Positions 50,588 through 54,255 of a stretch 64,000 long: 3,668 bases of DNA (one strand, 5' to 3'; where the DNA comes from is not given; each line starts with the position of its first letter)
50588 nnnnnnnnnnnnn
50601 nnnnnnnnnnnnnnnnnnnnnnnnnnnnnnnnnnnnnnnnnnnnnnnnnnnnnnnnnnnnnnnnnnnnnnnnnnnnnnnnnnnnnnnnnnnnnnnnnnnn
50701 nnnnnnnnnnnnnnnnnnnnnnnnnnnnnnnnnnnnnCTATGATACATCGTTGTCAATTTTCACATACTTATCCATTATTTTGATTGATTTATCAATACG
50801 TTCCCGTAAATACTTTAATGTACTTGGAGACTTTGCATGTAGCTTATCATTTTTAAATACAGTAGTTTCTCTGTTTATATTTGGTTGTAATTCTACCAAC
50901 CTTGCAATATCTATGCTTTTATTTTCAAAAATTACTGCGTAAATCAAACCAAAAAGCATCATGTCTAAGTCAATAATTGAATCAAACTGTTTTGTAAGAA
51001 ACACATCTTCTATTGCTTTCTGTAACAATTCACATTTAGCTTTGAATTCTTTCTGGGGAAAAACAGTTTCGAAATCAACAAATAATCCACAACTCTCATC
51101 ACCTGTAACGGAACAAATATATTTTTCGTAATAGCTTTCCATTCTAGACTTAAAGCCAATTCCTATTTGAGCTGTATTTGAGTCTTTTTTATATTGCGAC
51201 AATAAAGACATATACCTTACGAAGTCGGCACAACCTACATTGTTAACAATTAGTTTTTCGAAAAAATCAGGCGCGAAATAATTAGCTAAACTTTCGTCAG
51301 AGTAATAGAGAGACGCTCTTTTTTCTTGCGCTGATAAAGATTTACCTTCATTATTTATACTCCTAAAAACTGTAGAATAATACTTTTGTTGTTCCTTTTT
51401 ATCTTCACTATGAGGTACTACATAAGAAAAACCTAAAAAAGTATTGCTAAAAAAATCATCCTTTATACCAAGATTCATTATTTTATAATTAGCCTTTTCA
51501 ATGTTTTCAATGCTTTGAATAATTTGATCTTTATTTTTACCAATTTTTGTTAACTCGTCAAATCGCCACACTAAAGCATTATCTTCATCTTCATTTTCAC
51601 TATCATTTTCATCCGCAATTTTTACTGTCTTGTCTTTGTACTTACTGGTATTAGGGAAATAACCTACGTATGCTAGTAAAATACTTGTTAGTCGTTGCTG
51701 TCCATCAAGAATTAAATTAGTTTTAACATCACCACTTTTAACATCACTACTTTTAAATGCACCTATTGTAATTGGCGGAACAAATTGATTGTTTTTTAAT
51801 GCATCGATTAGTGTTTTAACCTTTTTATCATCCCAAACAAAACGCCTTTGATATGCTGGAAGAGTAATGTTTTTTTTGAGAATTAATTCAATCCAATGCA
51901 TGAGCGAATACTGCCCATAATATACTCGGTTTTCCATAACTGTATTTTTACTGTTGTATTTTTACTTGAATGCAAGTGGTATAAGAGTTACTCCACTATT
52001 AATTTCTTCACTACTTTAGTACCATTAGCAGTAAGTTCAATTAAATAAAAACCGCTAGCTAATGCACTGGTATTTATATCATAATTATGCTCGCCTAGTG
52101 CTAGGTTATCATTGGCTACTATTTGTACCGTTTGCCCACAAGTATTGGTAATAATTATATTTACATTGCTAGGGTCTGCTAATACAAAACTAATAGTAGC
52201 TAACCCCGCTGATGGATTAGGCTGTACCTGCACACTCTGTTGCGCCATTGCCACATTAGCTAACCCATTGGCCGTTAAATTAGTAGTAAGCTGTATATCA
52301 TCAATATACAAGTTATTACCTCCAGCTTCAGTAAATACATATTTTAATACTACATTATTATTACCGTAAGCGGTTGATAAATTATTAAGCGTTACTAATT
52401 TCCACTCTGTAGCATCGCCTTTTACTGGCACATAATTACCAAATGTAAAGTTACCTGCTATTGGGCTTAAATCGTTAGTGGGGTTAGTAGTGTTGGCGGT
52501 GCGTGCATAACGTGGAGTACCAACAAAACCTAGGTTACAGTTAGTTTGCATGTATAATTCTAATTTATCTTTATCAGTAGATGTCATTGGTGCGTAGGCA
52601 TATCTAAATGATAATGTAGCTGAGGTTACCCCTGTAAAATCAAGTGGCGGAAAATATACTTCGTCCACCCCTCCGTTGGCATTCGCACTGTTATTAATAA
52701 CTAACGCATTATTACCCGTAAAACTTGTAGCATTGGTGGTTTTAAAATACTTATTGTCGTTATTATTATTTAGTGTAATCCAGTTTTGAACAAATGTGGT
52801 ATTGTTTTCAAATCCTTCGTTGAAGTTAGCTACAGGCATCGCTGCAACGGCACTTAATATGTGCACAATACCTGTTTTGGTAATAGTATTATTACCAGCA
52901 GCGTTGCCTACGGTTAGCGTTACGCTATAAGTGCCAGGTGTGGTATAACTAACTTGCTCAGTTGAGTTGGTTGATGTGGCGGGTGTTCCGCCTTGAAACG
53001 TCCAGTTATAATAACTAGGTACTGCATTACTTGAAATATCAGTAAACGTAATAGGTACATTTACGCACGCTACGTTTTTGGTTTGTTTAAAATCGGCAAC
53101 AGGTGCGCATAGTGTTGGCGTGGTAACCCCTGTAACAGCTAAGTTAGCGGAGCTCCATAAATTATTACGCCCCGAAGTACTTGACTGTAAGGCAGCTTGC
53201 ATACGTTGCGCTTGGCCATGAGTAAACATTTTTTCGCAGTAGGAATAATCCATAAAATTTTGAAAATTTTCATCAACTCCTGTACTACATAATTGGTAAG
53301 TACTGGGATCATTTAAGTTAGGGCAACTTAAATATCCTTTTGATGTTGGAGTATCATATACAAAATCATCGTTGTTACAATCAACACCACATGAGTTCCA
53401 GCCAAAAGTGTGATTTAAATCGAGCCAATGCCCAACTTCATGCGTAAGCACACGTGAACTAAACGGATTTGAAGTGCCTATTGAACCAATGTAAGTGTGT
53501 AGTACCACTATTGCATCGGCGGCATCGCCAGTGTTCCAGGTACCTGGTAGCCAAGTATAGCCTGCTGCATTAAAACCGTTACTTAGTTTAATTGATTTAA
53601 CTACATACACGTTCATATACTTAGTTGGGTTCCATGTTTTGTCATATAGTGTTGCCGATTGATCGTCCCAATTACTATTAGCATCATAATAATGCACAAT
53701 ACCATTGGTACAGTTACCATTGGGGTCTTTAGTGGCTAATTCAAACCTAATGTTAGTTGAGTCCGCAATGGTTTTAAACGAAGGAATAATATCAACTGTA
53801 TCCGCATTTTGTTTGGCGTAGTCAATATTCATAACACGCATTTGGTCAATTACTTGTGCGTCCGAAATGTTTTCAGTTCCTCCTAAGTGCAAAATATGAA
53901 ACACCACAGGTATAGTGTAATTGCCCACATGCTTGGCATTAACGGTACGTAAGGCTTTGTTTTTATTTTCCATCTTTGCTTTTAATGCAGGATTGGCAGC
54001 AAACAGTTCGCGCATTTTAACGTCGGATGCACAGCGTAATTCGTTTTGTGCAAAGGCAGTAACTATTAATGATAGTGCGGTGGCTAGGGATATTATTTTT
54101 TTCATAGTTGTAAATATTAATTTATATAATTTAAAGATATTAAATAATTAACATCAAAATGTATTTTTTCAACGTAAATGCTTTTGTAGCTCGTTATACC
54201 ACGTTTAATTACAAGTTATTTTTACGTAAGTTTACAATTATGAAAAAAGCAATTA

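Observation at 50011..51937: Two-gene DUF262 (ParB/GmrSD-N-like) + HEPN(MAE_28990-like) operon: candidate uncharacterised defence system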

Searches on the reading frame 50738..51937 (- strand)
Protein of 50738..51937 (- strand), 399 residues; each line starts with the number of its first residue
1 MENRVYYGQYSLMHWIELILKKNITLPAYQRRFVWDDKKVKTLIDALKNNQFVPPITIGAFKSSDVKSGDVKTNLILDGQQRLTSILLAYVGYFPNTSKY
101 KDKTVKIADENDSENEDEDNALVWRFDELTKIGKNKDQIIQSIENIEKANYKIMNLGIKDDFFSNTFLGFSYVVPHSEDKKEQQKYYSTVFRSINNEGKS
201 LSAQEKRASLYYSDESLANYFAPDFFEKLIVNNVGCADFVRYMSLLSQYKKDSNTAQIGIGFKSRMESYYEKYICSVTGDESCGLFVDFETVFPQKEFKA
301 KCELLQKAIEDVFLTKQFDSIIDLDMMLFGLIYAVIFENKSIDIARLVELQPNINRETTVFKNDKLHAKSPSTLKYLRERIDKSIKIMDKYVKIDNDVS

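Call 3: search_protein_families(library=pfam, proteins=[window:50738-51937:-], max_evalue=0.1)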
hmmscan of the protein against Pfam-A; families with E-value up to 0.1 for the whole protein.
window:50738-51937:- (399 aa): 1 family
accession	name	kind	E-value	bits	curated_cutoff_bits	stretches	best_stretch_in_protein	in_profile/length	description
PF03235.19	GmrSD_N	-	6.7e-25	88.8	33.2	1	21-211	7-198/199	GmrSD restriction endonuclease, N-terminal domain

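Call 4: search_protein_families(library=padloc, proteins=[window:50738-51937:-], max_evalue=1)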
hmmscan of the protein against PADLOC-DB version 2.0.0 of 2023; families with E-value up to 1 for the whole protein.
window:50738-51937:- (399 aa): 11 families
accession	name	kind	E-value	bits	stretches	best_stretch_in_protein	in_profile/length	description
PDLC04151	HEC-05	-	1.4e-12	45.2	2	9-47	25-63/600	-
PDLC02792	SspE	-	3e-09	33.8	2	75-152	92-161/771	SspE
PDLC04150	HEC-05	-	2.1e-08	31.5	2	14-49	12-47/583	-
PDLC04157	HEC-06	-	3.3e-08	30.6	1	17-160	16-133/558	-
PDLC02695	Orf5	-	7.3e-08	29.2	1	22-199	18-193/601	Orf5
PDLC04027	PD-T4-2_A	-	1.4e-07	28.9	2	26-128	55-150/363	-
PDLC03877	NsnA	-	3.3e-07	27.9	1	10-388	51-375/385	-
PDLC04155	HEC-06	-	9.6e-07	25.7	1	17-92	14-91/562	-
PDLC04154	HEC-06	-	1.9e-06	24.8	1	22-112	22-110/569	-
PDLC02693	Orf5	-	2.6e-06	24.7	1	22-97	7-87/543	Orf5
PDLC04709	PDC-M55C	-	0.011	12.4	1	16-48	21-53/554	-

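Call 5: search_protein_families(library=ncbifam, proteins=[window:50738-51937:-], max_evalue=1)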
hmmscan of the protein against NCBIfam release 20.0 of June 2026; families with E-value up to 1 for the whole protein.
window:50738-51937:- (399 aa): 1 family
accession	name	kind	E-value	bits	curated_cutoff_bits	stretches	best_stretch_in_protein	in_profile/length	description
TIGR01816.1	sdhA_forward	equivalog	0.28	9.3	727.35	1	335-393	439-497/584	succinate dehydrogenase flavoprotein subunit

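Call 11: find_homologous_proteins(query=window:50738-51937:-, max_evalue=0.001)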
Query window:50738-51937:- (399 aa): 1905 proteins with E <= 0.001 among 5109 candidates; the best 120 are listed.
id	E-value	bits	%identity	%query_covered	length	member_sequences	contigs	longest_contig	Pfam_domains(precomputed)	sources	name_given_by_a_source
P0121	4.5e-261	883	100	100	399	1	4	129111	PF03235.20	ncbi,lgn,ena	-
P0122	1.9e-138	480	59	98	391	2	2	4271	PF03235.20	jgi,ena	jgi:uncharacterized protein with ParB-like and HNH nuclease domain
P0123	3.2e-137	476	58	98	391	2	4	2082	PF03235.20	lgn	-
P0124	7.7e-137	474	59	98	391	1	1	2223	PF03235.20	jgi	jgi:hypothetical protein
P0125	1.0e-136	474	59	98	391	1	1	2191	PF03235.20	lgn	-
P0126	4.7e-136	472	58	98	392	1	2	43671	PF03235.20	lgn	-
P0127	2.1e-132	460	58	98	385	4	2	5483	PF03235.20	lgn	-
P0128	1.6e-129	450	55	98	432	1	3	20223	PF03235.20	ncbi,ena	-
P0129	6.5e-129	448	57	98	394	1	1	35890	PF03235.20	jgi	-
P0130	6.5e-129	448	55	98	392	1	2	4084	PF03235.20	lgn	-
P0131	9.2e-129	448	55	98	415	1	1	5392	PF03235.20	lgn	-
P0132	1.2e-128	447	55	98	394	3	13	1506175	PF03235.20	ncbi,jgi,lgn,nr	ncbi:MAG: DUF262 domain-containing protein [Bacteroidetes bacterium]|nr:DUF262 domain-containing pro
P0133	6.0e-128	445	55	98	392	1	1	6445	PF03235.20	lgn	-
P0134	4.2e-127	442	55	98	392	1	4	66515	PF03235.20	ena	-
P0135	5.7e-127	442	56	98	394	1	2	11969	PF03235.20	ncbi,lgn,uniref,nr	ncbi:MAG: DUF262 domain-containing protein [Flavobacterium sp.]|uniref:DUF262 domain-containing prot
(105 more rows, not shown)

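Call 58: predict_structure(alignment_id=A3)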
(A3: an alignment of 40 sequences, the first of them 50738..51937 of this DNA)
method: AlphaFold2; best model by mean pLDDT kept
length: 399 residues; sequences in the alignment: 40
mean_pLDDT: 80.0   pTM: 0.72
mean pLDDT of the five models: 80.0, 79.8, 78.3, 74.1, 72.9
residues with pLDDT >= 90: 125; 70-90: 184; 50-70: 63; < 50: 27
segments of 3 or more residues with pLDDT < 50: 1-4, 66-70, 111-119, 396-399
pLDDT, mean of each block of 10 residues (from residue 1): 58 89 72 76 88 75 49 68 88 79 52 44 66 86 81 87 89 63 71 62 71 85 88 83 97 92 86 89 90 91 92 85 94 95 87 93 90 91 95 62
secondary structure, 60 per line:
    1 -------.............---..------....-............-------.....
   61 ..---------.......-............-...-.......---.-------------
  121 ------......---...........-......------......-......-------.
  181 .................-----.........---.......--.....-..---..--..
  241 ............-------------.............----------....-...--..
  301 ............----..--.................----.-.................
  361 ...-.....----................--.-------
elements in order: E8-11 H12-20 H32-35 H37-48 E56-62 E72-78 H80-91 E93-95 H97-103 H127-132 H136-146 E151-153 H160-165 E167-172 H180-197 H203-211 H215-221 H224-228 H239-252 H266-278 H289-292 H299-312 H321-337 H344-363 H365-369 H374-389

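Call 87: search_solved_structures(query=A3, max_evalue=0.01, show_alignments=0)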
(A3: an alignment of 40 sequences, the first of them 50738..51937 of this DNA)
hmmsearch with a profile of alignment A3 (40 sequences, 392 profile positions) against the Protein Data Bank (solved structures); distinct sequences matched with E-value up to 0.01: 1.
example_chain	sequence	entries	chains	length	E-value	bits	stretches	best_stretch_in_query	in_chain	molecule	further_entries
20yv_A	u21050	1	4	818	0.006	18.8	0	69-91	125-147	DUF262 domain-containing protein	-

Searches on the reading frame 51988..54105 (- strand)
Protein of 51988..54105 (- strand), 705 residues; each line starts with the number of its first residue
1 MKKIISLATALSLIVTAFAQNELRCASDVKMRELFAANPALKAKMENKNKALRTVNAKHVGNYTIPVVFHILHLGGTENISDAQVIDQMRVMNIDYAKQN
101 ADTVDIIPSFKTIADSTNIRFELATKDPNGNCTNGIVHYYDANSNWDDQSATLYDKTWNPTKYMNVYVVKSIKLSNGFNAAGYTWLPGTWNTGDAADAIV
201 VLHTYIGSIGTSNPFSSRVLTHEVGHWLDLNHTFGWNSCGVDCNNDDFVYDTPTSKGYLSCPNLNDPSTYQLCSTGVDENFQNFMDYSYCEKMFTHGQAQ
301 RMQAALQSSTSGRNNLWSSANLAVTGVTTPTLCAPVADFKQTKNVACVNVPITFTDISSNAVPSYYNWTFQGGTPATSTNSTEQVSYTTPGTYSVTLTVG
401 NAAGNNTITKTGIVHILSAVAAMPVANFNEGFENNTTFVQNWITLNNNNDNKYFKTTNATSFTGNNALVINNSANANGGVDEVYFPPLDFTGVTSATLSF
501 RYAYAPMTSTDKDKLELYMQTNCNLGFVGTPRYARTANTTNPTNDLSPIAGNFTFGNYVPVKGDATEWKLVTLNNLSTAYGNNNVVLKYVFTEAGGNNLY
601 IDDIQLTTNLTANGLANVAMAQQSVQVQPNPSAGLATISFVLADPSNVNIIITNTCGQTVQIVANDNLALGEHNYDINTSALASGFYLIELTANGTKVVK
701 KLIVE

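Call 3: search_protein_families(library=pfam, proteins=[window:51988-54105:-], max_evalue=0.1)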
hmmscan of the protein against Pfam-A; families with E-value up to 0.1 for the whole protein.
window:51988-54105:- (705 aa): 10 families
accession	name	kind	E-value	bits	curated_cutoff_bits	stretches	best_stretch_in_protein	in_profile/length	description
PF05572.19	Peptidase_M43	-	2.2e-27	96.3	23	1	151-306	5-151/152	Pregnancy-associated plasma protein-A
PF18962.6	Por_Secre_tail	-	2.9e-11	43.9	27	1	629-704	3-75/75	Secretion system C-terminal sorting domain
PF00801.26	PKD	-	2e-09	37.8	23.5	1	343-410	8-76/80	PKD domain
PF18911.6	PKD_4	-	5.6e-09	36.4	27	1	334-411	3-80/85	PKD domain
PF00413.30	Peptidase_M10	-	0.00086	19.6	24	1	90-233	36-125/159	Matrixin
PF18981.6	InlK_D3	-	0.0023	18.4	25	1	377-416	36-75/75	Internalin K domain (D3/D4)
PF13860.13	FlgD_ig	-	0.0083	16.5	27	1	637-694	13-76/79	FlgD Ig-like domain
PF16403.11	Bact_surface_Ig-like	-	0.011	16.2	27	0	381-408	37-64/71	Bacterial surface protein, Ig-like domain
PF13582.12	Reprolysin_3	-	0.028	15.4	22.4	1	164-233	61-123/123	Metallo-peptidase family M12B Reprolysin-like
PF16967.11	TcfC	-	0.05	13.6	29.4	0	662-697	23-56/68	E-set like domain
